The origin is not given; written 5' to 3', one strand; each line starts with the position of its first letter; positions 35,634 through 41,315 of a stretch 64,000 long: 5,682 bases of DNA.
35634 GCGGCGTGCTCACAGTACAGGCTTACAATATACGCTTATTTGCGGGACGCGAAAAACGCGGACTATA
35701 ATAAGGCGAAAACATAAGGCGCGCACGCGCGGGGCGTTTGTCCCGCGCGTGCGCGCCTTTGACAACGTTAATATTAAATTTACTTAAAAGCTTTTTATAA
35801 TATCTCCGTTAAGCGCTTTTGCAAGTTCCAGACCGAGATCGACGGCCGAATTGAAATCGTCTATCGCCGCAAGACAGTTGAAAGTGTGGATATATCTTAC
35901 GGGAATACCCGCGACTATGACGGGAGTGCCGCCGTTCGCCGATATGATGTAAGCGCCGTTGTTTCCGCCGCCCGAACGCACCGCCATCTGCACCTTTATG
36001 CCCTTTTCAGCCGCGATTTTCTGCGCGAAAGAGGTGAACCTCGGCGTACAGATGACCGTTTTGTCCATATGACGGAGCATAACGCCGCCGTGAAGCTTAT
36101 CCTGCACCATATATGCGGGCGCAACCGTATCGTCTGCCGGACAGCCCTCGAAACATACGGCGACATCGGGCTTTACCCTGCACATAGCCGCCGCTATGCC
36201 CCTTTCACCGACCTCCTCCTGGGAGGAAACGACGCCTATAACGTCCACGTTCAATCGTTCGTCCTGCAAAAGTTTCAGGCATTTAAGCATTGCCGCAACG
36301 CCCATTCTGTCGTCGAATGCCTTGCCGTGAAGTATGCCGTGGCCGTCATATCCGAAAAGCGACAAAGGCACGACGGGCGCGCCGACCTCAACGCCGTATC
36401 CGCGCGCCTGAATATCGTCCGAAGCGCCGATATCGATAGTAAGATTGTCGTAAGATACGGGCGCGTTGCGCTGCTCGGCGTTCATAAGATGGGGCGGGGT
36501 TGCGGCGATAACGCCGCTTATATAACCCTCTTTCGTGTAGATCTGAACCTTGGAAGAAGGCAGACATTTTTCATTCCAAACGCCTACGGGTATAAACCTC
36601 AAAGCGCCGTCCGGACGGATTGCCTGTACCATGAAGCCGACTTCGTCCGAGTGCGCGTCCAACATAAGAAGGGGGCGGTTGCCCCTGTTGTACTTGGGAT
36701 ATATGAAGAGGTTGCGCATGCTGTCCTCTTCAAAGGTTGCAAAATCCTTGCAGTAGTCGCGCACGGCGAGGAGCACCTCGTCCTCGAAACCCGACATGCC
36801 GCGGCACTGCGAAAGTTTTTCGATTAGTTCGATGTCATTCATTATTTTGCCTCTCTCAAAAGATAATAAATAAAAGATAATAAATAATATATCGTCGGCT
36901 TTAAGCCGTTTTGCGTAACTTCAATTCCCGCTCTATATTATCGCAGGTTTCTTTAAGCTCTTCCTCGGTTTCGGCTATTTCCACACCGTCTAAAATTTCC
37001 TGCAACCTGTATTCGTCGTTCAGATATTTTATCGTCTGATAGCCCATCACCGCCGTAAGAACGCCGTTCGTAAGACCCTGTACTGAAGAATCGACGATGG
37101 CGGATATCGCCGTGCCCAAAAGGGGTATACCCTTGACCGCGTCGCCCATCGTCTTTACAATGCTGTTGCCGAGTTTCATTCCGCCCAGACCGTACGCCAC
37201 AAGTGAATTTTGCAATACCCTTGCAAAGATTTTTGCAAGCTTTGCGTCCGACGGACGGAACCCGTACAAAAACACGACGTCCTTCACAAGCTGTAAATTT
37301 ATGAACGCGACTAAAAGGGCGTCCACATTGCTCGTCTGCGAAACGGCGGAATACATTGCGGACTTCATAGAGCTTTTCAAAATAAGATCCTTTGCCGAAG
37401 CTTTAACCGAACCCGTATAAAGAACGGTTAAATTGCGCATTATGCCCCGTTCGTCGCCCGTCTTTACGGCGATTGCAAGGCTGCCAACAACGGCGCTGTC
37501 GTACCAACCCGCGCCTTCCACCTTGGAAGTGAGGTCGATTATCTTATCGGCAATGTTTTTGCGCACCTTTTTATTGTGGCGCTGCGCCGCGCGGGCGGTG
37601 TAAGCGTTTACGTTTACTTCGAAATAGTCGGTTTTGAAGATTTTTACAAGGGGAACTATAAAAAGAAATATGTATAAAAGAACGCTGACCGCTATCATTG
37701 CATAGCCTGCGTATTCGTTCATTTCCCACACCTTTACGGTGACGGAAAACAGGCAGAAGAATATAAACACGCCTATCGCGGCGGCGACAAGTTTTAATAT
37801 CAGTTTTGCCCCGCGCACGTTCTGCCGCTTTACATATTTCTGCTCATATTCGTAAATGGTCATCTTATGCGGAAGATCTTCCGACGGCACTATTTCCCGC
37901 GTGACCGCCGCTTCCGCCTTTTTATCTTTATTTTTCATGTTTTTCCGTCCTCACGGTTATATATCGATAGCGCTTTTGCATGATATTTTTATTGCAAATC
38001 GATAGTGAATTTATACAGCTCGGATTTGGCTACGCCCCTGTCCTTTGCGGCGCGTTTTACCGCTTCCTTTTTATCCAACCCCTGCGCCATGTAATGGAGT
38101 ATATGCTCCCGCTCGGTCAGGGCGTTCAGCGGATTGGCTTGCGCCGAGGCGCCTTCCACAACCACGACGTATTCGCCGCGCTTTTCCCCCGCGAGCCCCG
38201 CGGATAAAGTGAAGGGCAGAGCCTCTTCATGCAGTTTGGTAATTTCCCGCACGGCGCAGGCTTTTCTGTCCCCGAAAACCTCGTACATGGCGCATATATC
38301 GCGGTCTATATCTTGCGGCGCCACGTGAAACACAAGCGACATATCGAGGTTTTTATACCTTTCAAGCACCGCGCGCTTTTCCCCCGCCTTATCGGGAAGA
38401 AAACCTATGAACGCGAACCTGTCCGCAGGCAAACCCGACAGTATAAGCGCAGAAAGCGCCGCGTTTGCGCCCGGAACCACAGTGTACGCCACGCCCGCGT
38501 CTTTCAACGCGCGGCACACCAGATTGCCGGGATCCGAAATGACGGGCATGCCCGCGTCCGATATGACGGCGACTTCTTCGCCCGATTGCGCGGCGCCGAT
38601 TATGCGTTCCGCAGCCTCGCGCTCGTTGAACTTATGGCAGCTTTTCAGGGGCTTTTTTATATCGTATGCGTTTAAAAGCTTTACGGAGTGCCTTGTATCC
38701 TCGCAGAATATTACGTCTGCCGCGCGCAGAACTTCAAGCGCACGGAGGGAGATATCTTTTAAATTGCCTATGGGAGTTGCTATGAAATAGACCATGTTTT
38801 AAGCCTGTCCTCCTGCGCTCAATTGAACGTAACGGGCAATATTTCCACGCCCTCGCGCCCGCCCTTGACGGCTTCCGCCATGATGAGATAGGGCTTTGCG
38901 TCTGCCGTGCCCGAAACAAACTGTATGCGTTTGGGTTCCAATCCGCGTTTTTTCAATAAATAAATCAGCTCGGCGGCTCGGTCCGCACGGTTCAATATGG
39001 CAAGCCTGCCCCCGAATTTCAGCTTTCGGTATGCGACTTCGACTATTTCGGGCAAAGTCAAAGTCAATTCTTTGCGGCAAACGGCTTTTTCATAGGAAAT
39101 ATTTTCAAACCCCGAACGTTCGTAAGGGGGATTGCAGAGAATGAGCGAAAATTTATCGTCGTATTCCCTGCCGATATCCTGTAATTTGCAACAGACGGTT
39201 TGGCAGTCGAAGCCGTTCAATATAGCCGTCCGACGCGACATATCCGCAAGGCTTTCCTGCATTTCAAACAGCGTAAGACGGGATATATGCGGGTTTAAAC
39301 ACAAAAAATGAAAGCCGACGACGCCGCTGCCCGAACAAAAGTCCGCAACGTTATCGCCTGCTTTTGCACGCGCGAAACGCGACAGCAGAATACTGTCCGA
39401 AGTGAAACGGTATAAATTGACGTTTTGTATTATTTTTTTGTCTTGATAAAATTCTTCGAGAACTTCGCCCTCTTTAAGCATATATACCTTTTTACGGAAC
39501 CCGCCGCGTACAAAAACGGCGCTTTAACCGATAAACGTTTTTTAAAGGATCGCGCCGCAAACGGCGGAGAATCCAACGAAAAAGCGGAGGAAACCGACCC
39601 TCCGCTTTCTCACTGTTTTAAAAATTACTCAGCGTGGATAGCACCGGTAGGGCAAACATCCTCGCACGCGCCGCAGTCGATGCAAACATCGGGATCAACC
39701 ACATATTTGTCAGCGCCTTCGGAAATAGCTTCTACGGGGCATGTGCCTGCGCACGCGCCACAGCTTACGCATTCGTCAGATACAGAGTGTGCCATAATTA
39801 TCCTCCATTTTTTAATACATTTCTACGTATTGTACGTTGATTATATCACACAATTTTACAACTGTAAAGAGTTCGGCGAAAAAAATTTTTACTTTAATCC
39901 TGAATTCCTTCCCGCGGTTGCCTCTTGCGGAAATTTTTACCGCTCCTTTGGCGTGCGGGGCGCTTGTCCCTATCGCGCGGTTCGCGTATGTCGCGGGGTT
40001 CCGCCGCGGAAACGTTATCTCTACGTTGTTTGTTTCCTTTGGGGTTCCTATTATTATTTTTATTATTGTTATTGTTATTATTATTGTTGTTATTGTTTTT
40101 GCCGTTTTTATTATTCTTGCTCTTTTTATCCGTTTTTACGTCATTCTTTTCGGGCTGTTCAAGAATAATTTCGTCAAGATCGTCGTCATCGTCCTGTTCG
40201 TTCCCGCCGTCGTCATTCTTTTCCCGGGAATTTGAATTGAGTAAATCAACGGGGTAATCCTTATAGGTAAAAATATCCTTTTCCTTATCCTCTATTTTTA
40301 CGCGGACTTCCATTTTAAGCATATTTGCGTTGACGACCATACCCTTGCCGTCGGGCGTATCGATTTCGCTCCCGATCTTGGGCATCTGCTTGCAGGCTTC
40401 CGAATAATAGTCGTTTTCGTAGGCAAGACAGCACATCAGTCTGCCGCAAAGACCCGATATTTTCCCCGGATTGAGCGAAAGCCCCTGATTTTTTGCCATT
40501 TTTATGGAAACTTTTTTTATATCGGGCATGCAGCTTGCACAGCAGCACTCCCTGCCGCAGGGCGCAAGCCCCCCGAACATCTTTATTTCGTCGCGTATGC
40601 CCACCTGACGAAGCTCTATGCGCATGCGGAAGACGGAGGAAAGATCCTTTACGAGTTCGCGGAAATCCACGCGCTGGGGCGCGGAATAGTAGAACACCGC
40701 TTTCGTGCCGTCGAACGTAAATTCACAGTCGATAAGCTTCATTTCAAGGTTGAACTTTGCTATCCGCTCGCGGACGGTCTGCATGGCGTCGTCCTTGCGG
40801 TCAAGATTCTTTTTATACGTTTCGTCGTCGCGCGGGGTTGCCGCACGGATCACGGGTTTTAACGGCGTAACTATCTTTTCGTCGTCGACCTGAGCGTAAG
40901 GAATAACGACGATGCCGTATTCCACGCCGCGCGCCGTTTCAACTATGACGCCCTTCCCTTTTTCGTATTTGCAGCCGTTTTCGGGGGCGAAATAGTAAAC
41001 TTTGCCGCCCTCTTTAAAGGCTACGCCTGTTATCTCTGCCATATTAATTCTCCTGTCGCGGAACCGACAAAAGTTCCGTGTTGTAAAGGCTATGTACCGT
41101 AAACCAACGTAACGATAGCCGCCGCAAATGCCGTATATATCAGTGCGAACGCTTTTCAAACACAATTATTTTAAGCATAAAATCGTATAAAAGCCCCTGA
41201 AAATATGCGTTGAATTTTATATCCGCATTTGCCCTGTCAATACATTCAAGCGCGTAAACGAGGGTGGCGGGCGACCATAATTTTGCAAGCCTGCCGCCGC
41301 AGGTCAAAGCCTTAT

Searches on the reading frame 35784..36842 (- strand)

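Call 59: search_protein_families(library=pfam, proteins=[window:35784-36842:-], max_evalue=0.0001)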
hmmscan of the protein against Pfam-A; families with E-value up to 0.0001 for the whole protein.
window:35784-36842:- (352 aa): 2 families
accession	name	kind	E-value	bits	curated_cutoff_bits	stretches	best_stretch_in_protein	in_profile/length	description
PF05343.19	Peptidase_M42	-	2e-76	257.3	23.2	1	53-336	10-292/292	M42 glutamyl aminopeptidase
PF01546.33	Peptidase_M20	-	1e-07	32.6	24.6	1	168-341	25-204/206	Peptidase family M20/M25/M40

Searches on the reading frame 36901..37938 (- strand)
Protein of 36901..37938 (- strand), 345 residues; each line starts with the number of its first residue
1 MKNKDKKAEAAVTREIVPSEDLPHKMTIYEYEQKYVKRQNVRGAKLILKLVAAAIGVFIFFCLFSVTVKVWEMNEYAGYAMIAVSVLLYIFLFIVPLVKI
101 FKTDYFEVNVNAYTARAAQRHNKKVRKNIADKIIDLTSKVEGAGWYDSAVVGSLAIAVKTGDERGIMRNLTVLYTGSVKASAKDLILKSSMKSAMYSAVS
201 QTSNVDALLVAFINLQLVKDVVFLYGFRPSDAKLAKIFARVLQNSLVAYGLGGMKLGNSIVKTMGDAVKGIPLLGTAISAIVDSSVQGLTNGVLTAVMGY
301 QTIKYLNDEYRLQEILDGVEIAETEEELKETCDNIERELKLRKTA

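Call 59: search_protein_families(library=pfam, proteins=[window:36901-37938:-], max_evalue=0.0001)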
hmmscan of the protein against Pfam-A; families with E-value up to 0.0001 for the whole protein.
window:36901-37938:- (345 aa): 1 family
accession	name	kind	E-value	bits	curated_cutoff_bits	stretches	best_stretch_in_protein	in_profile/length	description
PF05128.17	DUF697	-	7.5e-19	68.5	27.7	1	174-308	14-137/162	Domain of unknown function (DUF697)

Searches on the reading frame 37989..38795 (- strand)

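Call 59: search_protein_families(library=pfam, proteins=[window:37989-38795:-], max_evalue=0.0001)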
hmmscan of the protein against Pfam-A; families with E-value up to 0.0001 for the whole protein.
window:37989-38795:- (268 aa): 1 family
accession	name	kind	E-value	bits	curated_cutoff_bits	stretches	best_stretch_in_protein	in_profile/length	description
PF00590.25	TP_methylase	-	2.7e-30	106.4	27.8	1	1-198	1-209/212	Tetrapyrrole (Corrin/Porphyrin) Methylases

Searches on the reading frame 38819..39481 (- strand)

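Call 59: search_protein_families(library=pfam, proteins=[window:38819-39481:-], max_evalue=0.0001)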
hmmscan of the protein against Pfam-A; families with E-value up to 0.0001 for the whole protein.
window:38819-39481:- (220 aa): 1 family
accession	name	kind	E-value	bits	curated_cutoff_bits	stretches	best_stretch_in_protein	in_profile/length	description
PF05175.20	MTS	-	5.1e-11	42.9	23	1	30-164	21-140/170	Methyltransferase small domain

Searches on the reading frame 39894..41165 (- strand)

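Call 59: search_protein_families(library=pfam, proteins=[window:39894-41165:-], max_evalue=0.0001)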
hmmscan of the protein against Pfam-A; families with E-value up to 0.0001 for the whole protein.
window:39894-41165:- (423 aa): 1 family
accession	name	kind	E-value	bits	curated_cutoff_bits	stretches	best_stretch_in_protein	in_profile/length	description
PF04468.17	PSP1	-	7.4e-33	113.2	27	1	103-188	1-86/86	PSP1 C-terminal conserved region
